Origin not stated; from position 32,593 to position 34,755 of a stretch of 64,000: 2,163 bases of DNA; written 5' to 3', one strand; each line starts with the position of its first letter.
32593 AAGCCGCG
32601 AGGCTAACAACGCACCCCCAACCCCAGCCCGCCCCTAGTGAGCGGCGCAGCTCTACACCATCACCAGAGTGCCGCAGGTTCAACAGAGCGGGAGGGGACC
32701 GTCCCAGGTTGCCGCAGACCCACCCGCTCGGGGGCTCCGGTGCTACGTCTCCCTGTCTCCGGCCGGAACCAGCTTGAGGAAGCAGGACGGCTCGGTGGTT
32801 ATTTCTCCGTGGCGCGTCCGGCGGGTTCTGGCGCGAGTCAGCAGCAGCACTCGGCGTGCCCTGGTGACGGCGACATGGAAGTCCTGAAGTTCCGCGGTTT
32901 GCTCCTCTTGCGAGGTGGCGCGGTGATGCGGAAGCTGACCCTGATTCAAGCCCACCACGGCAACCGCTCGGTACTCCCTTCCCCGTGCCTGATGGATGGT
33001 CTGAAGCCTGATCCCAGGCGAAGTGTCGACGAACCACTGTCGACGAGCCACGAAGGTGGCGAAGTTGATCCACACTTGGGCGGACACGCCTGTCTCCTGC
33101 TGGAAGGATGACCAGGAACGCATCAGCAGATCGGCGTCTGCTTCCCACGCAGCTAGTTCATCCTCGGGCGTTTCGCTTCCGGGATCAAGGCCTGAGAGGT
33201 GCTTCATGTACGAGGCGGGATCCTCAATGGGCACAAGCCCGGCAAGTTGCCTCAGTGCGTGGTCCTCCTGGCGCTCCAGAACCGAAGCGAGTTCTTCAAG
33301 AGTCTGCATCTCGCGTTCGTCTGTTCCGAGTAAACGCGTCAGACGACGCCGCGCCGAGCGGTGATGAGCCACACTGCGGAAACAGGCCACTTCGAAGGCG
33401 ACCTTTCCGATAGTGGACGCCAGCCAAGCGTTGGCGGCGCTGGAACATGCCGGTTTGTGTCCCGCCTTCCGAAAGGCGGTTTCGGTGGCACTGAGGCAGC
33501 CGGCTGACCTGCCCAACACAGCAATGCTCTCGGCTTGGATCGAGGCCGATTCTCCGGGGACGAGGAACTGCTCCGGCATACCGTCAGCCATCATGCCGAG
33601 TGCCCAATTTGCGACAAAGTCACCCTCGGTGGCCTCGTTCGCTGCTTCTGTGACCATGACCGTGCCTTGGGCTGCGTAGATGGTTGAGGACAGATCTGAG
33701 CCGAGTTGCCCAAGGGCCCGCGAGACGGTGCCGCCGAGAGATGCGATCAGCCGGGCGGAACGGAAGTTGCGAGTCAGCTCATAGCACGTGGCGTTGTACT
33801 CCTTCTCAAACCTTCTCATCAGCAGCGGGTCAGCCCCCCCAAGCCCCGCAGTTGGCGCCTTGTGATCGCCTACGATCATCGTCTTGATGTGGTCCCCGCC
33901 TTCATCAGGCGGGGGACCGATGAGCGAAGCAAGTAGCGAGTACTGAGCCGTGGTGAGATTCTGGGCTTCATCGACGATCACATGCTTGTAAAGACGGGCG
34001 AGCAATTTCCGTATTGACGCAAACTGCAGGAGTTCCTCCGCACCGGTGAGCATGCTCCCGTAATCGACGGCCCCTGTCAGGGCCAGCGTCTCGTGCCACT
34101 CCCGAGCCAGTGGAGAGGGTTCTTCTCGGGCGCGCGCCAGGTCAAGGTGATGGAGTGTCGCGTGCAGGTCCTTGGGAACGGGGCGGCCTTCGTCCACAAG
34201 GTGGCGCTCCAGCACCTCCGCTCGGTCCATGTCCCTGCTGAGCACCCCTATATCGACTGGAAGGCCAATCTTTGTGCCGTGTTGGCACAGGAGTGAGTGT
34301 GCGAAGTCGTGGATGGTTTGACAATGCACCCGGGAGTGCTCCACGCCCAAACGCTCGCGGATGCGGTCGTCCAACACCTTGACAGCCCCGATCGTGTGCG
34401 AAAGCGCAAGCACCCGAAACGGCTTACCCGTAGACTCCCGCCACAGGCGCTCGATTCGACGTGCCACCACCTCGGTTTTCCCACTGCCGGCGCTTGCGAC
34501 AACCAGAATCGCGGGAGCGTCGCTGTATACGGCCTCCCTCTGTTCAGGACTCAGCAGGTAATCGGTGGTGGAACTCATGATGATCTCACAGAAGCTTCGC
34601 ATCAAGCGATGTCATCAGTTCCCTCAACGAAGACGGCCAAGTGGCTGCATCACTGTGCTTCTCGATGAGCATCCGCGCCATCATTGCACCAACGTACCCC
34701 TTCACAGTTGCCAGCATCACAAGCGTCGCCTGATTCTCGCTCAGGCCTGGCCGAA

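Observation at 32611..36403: Low-GC island carrying a two-gene OLD-ATPase/TOPRIM plus UvrD-helicase (Gabija / Class-2 OLD-like) defence cassette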

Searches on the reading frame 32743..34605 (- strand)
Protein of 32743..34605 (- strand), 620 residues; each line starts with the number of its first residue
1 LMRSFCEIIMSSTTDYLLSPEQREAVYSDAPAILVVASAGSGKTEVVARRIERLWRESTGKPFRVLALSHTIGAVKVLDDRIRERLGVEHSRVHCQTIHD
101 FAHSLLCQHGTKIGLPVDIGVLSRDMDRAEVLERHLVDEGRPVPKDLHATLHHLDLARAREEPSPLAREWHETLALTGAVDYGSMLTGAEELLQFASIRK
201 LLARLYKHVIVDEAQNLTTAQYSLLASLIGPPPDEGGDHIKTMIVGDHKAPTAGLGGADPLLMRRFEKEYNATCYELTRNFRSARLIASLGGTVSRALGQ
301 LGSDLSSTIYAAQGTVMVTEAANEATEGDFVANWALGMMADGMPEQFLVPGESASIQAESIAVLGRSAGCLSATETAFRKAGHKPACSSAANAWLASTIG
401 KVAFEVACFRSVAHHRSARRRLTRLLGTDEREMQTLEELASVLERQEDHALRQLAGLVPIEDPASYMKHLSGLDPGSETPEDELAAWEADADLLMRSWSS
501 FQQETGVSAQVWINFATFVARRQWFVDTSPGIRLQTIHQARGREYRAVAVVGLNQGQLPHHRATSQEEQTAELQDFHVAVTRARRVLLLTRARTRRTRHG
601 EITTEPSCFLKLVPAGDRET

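Call 7: search_protein_families(library=pfam, proteins=[window:32743-34605:-], max_evalue=0.01)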
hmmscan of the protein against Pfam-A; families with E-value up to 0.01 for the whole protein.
window:32743-34605:- (620 aa): 8 families
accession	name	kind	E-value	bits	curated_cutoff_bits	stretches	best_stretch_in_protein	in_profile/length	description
PF00580.27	UvrD-helicase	-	9.6e-30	104.6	23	1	18-270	1-270/271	UvrD/REP helicase N-terminal domain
PF13361.12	UvrD_C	-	1.3e-12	48.3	25.6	1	516-592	271-348/350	UvrD-like helicase C-terminal domain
PF13245.12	AAA_19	-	6.2e-12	46.3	25.1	1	22-248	1-126/134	AAA domain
PF13604.12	AAA_30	-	9.9e-09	35.6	27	1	18-123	2-82/191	AAA domain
PF13401.12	AAA_22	-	3.4e-05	24.6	27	1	29-248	4-124/130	AAA domain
PF13538.12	UvrD_C_2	-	0.00087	19.5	27.4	1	534-589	4-51/52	UvrD-like helicase C-terminal domain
PF04851.21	ResIII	-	0.0036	17.7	22.5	1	29-90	22-81/164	Type III restriction enzyme, res subunit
PF00270.35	DEAD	-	0.0047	17.1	26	0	31-88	15-71/167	DEAD/DEAH box helicase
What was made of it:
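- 32743..34578 (-): gajB: full-size UvrD/PcrA/Rep-like SF1 helicase, 611 aa from ATG 34578 (alternative starts are TTG 34605 and ATG 34602, giving 620 or 619 aa). Q-motif Q13, Walker A G31-G33-K34-T35, DEAQ D203-E204 and motif VI R573/R576 are kept. Motifs Ia, III and V and the residues next to VI are degenerate. Pfam gives UvrD-helicase 9.6e-30 and UvrD_C 1.3e-12 (call 7).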

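Call 8: search_protein_families(library=padloc, proteins=[window:32743-34605:-], max_evalue=0.01)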
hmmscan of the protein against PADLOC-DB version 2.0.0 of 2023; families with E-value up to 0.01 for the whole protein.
window:32743-34605:- (620 aa): 49 families (the best 25 are shown)
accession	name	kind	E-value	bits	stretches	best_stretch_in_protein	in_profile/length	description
PDLC00132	GajB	-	6.8e-74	247.6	2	166-611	174-621/625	UrvD helicase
PDLC00114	GajB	-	5.8e-54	181.7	3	18-138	8-128/635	UrvD helicase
PDLC00103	GajB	-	1.1e-43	148.1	2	18-341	17-341/612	UrvD helicase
PDLC00117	GajB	-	2.9e-42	143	1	19-612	17-595/604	UrvD helicase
PDLC00130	GajB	-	5.9e-38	128.5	2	18-293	4-288/589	UrvD helicase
PDLC03802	RTasHel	-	6.5e-37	125.7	2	17-307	5-280/675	DRT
PDLC00127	GajB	-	4.2e-35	119.3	2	17-287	8-281/594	UrvD helicase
PDLC00121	GajB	-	2.9e-32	109.9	2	19-338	7-327/565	UrvD helicase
PDLC00107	GajB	-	1e-29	101.6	2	21-283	19-286/587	UrvD helicase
PDLC00134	GajB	-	2.8e-26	90.6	1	25-336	24-339/431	UrvD helicase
PDLC00144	GajB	-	3e-26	90.1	3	19-105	16-104/559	UrvD helicase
PDLC00116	GajB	-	2.7e-23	80.5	3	31-106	25-101/557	UrvD helicase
PDLC00104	GajB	-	1.2e-22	78.4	2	21-283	6-236/574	UrvD helicase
PDLC00106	GajB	-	2.2e-22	77.3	1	18-296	4-289/577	UrvD helicase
PDLC00123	GajB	-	1.2e-19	68.4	3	531-612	441-529/540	UrvD helicase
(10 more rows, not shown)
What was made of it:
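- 32743..34578 (-): PADLOC GajB PDLC00132 scores 6.8e-74 (call 8).
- On Gabija / class 2 OLD system: PADLOC GajB scores 6.8e-74 (call 8).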

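Call 9: search_protein_families(library=ncbifam, proteins=[window:32743-34605:-], max_evalue=0.01)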
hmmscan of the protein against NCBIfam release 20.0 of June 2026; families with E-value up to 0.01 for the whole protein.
window:32743-34605:- (620 aa): 13 families
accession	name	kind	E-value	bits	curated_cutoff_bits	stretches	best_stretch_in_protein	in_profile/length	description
NF008743.0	PRK11773.1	equivalog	2.2e-40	138.7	965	2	18-339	10-341/720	DNA helicase II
TIGR01073.1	pcrA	equivalog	7.7e-40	136.9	911.2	2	18-333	5-331/725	DNA helicase PcrA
TIGR01075.1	uvrD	equivalog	1.5e-37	129.3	1144.45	2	18-342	5-339/715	DNA helicase II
TIGR01074.1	rep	equivalog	3.3e-29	101.7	951.45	2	18-332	2-327/668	DNA helicase Rep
NF008276.0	PRK11054.1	equivalog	1.2e-23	83.5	543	2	18-112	197-289/684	DNA helicase IV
NF008172.0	PRK10919.1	equivalog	9.7e-22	76.9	1168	2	532-617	552-637/673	DNA helicase Rep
TIGR02784.1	addA_alphas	equivalog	1.8e-11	43.2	860.75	2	32-87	12-66/1138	double-strand break repair helicase AddA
TIGR02785.1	addA_Gpos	equivalog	1.2e-10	40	707.65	1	20-86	4-69/1234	helicase-exonuclease AddAB subunit AddA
TIGR00609.1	recB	equivalog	2.9e-07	29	696.05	0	186-291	349-452/1175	exodeoxyribonuclease V subunit beta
NF010485.0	PRK13909.1-2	equivalog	1.4e-06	26.8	650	0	206-289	332-418/909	RecB-like helicase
TIGR00522.1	dph5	equivalog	0.0053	16.2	114.3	1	14-68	182-238/258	diphthine synthase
NF010487.0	PRK13909.1-4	equivalog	0.006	14.9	759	0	206-288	328-413/924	RecB-like helicase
NF041254.1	motor_HelR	exception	0.0089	14.3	750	0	199-226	512-539/706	RNA polymerase recycling motor ATPase HelR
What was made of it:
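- Closest known: UvrD/PcrA/Rep DNA repair helicases. Different: It scores far below the NCBIfam equivalog cut-offs (call 9).
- NCBIfam scores for uvrD, pcrA and rep are far below their cut-offs (about 130-139 bits against cut-offs of 911-1144, call 9).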

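Call 12: search_solved_structures(query=window:32743-34605:-, max_evalue=0.001, show_alignments=1)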
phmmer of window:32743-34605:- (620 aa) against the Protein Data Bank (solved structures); distinct sequences matched with E-value up to 0.001: 16.
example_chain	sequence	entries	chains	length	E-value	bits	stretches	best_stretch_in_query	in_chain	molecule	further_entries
3lfu_A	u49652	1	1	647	2.4e-30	108.8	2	18-334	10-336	DNA helicase II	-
2is1_A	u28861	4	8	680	3e-30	108.5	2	18-333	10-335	DNA helicase II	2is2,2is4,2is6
9dci_A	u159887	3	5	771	1.1e-27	100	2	18-342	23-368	ATP-dependent DNA helicase UvrD1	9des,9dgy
1pjr_A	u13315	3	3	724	8.1e-25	90.6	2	18-333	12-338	PCRA | ATP-DEPENDENT HELICASE PCRA | HELICASE PCRA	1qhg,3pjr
4c2u_A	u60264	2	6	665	1.1e-20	77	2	18-343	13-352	DNA HELICASE II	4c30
4c2t_A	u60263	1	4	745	1.8e-20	76.2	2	18-343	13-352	DNA HELICASE II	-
1uaa_A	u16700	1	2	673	2.7e-19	72.4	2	18-287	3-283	PROTEIN (ATP-DEPENDENT DNA HELICASE REP.)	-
2pjr_A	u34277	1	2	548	1.5e-13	53.4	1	18-333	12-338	PROTEIN (HELICASE PCRA)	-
1qhh_A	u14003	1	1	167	1.9e-10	43.2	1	18-138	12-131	PROTEIN (PCRA (SUBUNIT))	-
2pjr_B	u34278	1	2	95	2.2e-10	43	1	531-617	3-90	PROTEIN (HELICASE PCRA)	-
1qhh_D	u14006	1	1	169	1.1e-09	40.6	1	531-616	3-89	PROTEIN (PCRA (SUBUNIT))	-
7sjr_B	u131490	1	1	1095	1.8e-09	39.9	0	21-123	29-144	DNA helicase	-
6ppr_B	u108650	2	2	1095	2.1e-09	39.7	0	21-123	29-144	UvrD/REP helicase | DNA 3'-5' helicase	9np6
6ppu_B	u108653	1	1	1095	2.1e-09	39.7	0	21-123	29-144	UvrD/REP helicase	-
6ppj_B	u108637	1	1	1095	2.4e-09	39.6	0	21-123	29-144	UvrD/REP helicase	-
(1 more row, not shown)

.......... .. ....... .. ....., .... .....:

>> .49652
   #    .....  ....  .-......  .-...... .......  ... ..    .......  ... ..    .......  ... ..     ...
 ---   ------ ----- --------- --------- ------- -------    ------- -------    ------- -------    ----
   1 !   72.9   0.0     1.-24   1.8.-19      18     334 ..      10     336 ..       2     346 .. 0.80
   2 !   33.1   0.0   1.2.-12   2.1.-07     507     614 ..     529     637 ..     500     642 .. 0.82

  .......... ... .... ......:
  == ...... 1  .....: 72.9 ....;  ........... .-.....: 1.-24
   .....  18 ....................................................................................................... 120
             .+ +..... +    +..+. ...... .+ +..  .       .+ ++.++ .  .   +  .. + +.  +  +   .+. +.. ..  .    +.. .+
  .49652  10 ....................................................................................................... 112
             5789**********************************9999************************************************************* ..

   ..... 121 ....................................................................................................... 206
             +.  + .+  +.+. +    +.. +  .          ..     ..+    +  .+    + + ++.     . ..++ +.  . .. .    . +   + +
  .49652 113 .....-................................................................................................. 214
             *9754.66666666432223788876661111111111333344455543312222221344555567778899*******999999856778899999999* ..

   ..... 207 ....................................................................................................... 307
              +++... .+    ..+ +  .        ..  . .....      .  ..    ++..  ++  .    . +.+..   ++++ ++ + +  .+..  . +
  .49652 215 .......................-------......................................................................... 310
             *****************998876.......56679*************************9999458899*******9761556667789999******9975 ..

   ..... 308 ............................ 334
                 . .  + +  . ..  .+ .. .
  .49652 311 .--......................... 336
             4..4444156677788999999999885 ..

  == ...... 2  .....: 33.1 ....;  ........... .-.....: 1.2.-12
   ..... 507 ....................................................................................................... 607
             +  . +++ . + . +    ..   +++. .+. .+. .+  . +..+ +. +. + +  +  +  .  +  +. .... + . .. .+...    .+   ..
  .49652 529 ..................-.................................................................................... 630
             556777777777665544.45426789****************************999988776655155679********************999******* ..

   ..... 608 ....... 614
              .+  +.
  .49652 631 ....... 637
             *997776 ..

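Call 39: find_homologous_proteins(query=window:32743-34578:-, max_evalue=1e-10)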
Query window:32743-34578:- (611 aa): 428 proteins with E <= 1e-10 among 8000 candidates; the best 120 are listed.
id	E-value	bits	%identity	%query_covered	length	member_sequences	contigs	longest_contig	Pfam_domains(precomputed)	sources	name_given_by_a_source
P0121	1.6e-245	834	100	62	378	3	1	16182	PF13361.13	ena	-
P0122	2.8e-202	691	56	98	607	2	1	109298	PF13538.13,PF13604.13,PF13361.13,PF13245.13,PF13401.13,PF00580.28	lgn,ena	-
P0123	4.0e-201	688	56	98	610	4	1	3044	PF13538.13,PF13604.13,PF13361.13,PF13245.13,PF13401.13,PF00580.28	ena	-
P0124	2.7e-200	685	55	98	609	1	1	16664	PF13538.13,PF00270.36,PF13604.13,PF13361.13,PF13245.13,PF13401.13,PF00580.28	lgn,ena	-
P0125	2.8e-200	685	56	98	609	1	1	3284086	PF13538.13,PF13604.13,PF13361.13,PF13245.13,PF13401.13,PF00580.28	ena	-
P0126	7.0e-199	680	56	98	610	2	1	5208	PF13538.13,PF13604.13,PF13361.13,PF13245.13,PF13401.13,PF00580.28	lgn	-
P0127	6.9e-198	677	55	98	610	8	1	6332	PF13538.13,PF13604.13,PF13361.13,PF13245.13,PF13401.13,PF00580.28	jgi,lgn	-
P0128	1.1e-196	673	56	98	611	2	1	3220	PF13538.13,PF00270.36,PF13604.13,PF13361.13,PF13245.13,PF13401.13,PF00580.28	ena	-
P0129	3.3e-196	671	55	98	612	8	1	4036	PF13538.13,PF00270.36,PF13604.13,PF13361.13,PF13245.13,PF13401.13,PF00580.28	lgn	-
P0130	2.6e-195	668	55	98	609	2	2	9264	PF13538.13,PF13604.13,PF13361.13,PF13245.13,PF13401.13,PF00580.28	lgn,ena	-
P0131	7.6e-194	664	54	98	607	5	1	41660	PF13538.13,PF13604.13,PF13361.13,PF13245.13,PF13401.13,PF00580.28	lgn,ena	-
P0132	1.9e-192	659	54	98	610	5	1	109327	PF13538.13,PF13604.13,PF13361.13,PF13245.13,PF13401.13,PF00580.28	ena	-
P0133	4.9e-191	654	54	98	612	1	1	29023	PF13538.13,PF13604.13,PF13361.13,PF13245.13,PF13401.13,PF00580.28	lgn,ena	-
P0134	4.9e-184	631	52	100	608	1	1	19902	PF13538.13,PF13604.13,PF13361.13,PF13245.13,PF13401.13,PF00580.28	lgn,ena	-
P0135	4.1e-183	628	52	99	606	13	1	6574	PF13538.13,PF13604.13,PF13361.13,PF13245.13,PF13401.13,PF00580.28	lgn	-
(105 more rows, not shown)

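Call 71: predict_structure(alignment_id=A2)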
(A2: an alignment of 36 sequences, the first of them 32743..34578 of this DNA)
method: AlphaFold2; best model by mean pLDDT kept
length: 611 residues; sequences in the alignment: 36
mean_pLDDT: 88.9   pTM: 0.78
mean pLDDT of the five models: 88.9, 88.2, 87.1, 85.9, 85.8
residues with pLDDT >= 90: 367; 70-90: 215; 50-70: 23; < 50: 6
segments of 3 or more residues with pLDDT < 50: 1-4
pLDDT, mean of each block of 10 residues (from residue 1): 58 94 92 89 87 88 89 88 94 95 89 89 92 92 92 91 91 94 94 93 93 96 83 89 65 93 93 90 90 70 93 96 97 92 89 94 94 93 87 90 78 88 89 93 92 91 85 86 91 90 89 76 93 91 93 86 93 95 88 91 75 38
secondary structure, 60 per line:
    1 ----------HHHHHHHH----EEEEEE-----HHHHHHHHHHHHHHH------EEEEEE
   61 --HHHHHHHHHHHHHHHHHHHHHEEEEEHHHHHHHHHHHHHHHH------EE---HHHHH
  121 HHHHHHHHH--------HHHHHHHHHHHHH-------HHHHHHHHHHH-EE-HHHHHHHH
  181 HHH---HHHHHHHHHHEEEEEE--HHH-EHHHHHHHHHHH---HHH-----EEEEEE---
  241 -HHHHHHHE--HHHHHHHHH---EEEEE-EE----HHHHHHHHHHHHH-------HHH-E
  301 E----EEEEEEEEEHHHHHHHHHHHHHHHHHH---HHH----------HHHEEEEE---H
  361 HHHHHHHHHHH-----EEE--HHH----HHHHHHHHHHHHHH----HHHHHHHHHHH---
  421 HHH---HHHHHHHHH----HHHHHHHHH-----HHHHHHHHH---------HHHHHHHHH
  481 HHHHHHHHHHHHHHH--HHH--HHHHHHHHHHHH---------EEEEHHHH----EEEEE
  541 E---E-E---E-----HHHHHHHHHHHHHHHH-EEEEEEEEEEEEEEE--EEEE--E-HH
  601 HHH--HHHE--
elements in order: H11-18 E23-28 H34-48 E55-60 H63-83 E84-88 H89-104 H116-129 H138-150 H158-168 H173-183 H187-196 E197-202 H210-220 E232-237 H242-248 H252-260 E264-268 H276-288 E306-314 H315-332 E352-356 H360-371 E377-379 H389-402 H407-417 H427-435 H440-448 H454-462 H472-495 H503-514 E524-527 H528-531 E536-541 H557-572 E574-588 E591-594 H599-603

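Call 73: fold_search(model_id=the predicted structure, library=pdb)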
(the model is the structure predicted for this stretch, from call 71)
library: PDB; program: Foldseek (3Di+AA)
matches with E <= 10: 1400; with E <= 0.001: 234
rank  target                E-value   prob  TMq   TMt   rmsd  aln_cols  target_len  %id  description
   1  2is6_B                1.1e-36  1.00  0.50  0.48  15.2       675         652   23  Crystal structure of UvrD-DNA-ADPMgF3 ternary complex (released 2007-01-09)
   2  1pjr                  1.8e-36  1.00  0.55  0.55  10.8       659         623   22  STRUCTURE OF DNA HELICASE (released 1997-12-03)
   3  2is2_A                2.0e-36  1.00  0.51  0.49  15.5       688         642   22  Crystal structure of UvrD-DNA binary complex (released 2007-01-09)
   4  2is1_A                4.5e-36  1.00  0.52  0.49  15.6       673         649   22  Crystal structure of UvrD-DNA-SO4 complex (released 2007-01-09)
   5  2is4_B                8.6e-36  1.00  0.50  0.49  15.6       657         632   23  Crystal structure of UvrD-DNA-ADPNP ternary complex (released 2007-01-09)
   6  1qhg                  9.6e-36  1.00  0.55  0.54  11.2       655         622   22  STRUCTURE OF DNA HELICASE MUTANT WITH ADPNP (released 1999-07-13)
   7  2is6_A                2.0e-35  1.00  0.50  0.47  14.2       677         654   22  Crystal structure of UvrD-DNA-ADPMgF3 ternary complex (released 2007-01-09)
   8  3lfu                  7.8e-35  1.00  0.52  0.50  12.4       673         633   22  Crystal Structure of E. coli UvrD (released 2011-02-02)
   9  2is4_A                2.7e-34  1.00  0.51  0.49  15.0       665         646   22  Crystal structure of UvrD-DNA-ADPNP ternary complex (released 2007-01-09)
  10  4c2t_C                2.8e-34  1.00  0.50  0.48  15.5       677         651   20  Crystal structure of full length Deinococcus radiodurans UvrD in complex with DNA (released 2013-10-30)
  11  9dci_A                3.0e-34  1.00  0.57  0.50  11.2       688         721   21  Mycobacterium tuberculosis UvrD1 dimer: apo compact conformation. (released 2025-03-19)
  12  4c2t_D                3.3e-34  1.00  0.50  0.48  15.3       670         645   20  Crystal structure of full length Deinococcus radiodurans UvrD in complex with DNA (released 2013-10-30)
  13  4c30_D                1.2e-33  1.00  0.49  0.48  16.5       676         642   21  Crystal structure of Deinococcus radiodurans UvrD in complex with DNA, form 2 (released 2013-10-30)
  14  4c30_I                1.7e-33  1.00  0.49  0.47  16.1       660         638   21  Crystal structure of Deinococcus radiodurans UvrD in complex with DNA, form 2 (released 2013-10-30)
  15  3pjr_A                6.3e-33  1.00  0.53  0.50  15.1       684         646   21  HELICASE SUBSTRATE COMPLEX (released 1999-04-08)
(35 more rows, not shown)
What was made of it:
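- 32743..34578 (-): The AF2 model (pLDDT 88.9) matches UvrD/PcrA/Rep at about 1e-36 (calls 71, 73).
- Closest known: UvrD/PcrA/Rep DNA repair helicases. Same: Foldseek E is about 1e-36 (call 73).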
